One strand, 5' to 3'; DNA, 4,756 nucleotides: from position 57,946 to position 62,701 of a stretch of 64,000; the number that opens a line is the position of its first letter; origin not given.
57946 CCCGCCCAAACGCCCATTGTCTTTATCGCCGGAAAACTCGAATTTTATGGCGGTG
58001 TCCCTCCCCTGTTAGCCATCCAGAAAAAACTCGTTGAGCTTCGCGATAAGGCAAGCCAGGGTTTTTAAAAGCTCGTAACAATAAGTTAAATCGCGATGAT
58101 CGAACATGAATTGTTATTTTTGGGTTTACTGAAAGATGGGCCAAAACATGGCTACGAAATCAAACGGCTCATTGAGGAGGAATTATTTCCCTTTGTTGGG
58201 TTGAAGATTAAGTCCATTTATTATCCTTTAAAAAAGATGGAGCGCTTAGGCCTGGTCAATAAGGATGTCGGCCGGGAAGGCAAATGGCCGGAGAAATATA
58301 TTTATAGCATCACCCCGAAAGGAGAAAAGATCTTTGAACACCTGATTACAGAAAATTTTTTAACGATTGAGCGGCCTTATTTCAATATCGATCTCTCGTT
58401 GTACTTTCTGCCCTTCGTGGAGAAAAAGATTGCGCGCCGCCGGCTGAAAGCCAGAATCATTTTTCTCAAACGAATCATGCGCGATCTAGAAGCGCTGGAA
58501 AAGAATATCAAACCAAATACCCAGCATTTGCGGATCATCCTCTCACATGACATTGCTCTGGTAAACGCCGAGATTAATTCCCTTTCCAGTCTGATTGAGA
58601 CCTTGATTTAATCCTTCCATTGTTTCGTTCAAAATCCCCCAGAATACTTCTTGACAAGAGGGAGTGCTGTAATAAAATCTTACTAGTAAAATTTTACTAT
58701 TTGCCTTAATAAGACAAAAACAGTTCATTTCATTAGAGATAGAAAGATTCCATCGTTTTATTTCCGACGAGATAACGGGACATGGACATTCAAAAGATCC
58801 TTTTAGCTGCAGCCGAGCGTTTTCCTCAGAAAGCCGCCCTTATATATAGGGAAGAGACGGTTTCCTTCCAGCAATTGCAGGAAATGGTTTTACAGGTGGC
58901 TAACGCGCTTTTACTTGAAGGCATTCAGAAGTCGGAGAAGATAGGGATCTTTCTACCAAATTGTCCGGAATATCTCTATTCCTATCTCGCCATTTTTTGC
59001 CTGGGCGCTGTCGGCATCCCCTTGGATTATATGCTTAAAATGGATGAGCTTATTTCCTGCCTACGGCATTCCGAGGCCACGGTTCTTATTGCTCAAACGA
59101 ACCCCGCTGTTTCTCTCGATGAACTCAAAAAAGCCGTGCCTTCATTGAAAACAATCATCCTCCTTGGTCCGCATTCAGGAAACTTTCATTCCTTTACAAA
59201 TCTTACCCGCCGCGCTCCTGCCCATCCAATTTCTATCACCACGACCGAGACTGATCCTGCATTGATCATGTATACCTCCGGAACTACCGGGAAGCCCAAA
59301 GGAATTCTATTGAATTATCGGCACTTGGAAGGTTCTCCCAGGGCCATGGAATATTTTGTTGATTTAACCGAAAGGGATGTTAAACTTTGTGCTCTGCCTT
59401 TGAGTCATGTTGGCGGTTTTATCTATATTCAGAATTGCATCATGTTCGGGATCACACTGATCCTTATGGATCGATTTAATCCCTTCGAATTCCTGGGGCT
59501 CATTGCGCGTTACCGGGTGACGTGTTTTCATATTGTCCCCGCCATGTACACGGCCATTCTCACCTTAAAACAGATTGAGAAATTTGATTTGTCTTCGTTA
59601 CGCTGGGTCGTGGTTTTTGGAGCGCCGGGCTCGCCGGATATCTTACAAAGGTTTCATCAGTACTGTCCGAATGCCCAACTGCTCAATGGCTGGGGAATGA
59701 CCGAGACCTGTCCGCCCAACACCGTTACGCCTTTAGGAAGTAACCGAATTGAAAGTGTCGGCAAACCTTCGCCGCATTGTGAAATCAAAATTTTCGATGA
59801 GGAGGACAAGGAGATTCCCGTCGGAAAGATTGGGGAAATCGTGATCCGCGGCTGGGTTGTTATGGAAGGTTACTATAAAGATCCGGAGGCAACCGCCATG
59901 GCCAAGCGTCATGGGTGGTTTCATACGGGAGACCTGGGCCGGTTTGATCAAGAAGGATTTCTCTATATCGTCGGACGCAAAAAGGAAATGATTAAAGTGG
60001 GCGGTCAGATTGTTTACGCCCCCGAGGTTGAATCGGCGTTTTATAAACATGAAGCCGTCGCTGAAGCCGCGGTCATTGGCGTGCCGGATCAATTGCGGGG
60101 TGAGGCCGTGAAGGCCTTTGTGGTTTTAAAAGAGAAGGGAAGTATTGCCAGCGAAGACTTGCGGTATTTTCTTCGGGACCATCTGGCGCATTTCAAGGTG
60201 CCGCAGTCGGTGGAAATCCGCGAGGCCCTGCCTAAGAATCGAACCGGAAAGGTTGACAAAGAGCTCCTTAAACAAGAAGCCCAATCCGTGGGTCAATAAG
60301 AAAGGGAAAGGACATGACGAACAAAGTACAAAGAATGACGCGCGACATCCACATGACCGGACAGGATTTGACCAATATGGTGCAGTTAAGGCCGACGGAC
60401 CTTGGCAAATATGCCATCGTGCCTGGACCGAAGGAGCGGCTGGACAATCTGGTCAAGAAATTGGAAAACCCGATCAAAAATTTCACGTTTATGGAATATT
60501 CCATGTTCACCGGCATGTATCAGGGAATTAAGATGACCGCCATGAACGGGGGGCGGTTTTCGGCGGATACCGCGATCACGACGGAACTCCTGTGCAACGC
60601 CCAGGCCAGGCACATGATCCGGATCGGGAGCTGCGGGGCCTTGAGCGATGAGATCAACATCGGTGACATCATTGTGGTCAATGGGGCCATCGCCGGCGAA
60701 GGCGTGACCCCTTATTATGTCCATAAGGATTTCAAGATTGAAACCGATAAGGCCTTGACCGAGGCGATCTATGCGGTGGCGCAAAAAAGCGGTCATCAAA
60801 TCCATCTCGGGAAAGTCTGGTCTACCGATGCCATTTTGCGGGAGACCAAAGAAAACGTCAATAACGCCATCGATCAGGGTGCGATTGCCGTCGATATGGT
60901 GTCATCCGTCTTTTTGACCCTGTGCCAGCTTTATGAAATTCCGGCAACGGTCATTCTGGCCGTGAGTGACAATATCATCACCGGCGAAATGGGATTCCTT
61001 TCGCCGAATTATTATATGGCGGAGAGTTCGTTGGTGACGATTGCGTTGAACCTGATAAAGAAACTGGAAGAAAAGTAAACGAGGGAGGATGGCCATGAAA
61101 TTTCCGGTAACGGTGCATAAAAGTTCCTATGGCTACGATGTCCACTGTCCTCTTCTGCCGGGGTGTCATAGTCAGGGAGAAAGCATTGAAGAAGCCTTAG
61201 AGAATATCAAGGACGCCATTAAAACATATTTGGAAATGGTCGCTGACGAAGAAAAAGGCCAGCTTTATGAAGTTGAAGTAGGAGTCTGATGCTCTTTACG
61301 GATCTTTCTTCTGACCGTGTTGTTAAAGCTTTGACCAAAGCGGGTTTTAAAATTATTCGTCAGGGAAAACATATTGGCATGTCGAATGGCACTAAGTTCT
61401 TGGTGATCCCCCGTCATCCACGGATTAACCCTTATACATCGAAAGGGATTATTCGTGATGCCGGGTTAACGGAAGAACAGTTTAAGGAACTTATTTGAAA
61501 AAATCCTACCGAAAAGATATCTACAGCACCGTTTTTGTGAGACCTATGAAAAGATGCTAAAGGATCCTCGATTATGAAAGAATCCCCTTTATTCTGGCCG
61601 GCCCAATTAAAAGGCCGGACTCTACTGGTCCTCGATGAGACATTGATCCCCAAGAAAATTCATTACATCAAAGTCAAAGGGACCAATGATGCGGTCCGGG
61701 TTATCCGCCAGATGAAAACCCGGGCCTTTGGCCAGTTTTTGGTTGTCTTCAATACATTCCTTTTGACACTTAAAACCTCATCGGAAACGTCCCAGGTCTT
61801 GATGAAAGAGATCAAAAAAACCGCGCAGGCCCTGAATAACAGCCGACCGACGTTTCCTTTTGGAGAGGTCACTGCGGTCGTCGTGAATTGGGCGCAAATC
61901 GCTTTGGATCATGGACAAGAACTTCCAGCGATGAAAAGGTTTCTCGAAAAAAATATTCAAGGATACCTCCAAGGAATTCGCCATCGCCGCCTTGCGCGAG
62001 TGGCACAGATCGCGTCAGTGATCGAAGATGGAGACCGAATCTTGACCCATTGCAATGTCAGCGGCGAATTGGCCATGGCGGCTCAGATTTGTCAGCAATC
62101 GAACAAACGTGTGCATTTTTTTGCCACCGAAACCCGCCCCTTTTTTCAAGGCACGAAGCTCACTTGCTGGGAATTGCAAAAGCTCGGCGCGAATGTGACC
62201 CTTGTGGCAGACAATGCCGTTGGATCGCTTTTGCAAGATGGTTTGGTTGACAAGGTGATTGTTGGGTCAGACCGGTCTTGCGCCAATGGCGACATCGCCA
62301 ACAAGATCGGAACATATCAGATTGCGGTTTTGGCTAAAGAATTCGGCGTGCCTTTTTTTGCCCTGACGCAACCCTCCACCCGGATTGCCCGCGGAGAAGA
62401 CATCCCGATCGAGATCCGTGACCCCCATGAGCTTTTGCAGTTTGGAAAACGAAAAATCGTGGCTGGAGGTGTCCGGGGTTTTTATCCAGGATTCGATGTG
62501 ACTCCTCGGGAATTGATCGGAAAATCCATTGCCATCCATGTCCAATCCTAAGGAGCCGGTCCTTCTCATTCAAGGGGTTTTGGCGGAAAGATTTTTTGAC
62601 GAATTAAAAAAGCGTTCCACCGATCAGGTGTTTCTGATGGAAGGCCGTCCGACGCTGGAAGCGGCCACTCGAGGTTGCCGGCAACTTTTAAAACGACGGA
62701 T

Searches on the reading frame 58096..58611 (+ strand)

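Call 85: search_protein_families(library=pfam, proteins=[window:58096-58611:+], max_evalue=0.0001)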
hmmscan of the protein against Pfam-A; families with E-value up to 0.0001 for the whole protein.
window:58096-58611:+ (171 aa): 1 family
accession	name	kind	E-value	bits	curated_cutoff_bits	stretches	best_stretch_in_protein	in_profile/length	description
PF03551.20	PadR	-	4.7e-11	43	27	1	9-80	2-73/75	Transcriptional regulator PadR-like family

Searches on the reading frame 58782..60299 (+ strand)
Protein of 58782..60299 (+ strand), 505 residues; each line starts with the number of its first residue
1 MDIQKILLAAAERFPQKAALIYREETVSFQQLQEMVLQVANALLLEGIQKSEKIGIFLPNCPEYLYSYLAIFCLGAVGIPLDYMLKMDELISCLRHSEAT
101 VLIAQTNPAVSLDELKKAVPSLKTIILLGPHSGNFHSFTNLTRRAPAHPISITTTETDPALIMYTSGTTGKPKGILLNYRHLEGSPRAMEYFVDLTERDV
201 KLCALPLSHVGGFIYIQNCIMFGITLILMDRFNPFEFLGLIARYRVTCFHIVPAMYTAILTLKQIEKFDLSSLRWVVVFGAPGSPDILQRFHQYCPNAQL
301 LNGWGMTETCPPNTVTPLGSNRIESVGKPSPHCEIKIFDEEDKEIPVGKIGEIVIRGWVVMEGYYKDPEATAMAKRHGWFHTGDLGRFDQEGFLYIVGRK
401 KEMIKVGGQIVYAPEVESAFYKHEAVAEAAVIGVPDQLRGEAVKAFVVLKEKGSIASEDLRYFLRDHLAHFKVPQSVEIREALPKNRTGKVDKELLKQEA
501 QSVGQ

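Call 85: search_protein_families(library=pfam, proteins=[window:58782-60299:+], max_evalue=0.0001)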
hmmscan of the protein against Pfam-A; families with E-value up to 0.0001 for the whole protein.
window:58782-60299:+ (505 aa): 2 families
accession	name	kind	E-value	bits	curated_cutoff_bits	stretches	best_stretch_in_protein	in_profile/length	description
PF00501.34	AMP-binding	-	5.8e-89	299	29.9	1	9-365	3-384/384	AMP-binding enzyme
PF13193.12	AMP-binding_C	-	2.7e-23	83.1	24.5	1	415-490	1-76/76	AMP-binding enzyme C-terminal domain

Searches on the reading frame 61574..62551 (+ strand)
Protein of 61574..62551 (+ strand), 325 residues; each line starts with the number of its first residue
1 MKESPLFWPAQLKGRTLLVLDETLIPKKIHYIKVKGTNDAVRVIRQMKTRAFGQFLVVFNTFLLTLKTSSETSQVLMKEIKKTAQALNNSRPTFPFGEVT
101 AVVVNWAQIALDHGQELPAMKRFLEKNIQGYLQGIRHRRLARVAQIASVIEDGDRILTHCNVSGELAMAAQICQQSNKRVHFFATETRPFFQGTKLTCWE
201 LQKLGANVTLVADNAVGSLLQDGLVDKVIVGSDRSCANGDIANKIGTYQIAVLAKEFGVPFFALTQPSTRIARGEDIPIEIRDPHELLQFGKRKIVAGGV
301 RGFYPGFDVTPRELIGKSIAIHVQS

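Call 85: search_protein_families(library=pfam, proteins=[window:61574-62551:+], max_evalue=0.0001)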
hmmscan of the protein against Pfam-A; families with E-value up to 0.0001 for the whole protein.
window:61574-62551:+ (325 aa): 1 family
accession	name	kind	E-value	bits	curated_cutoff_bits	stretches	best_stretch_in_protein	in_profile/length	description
PF01008.23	IF-2B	-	5.7e-55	186.9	22.4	1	62-319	16-272/280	Initiation factor 2 subunit family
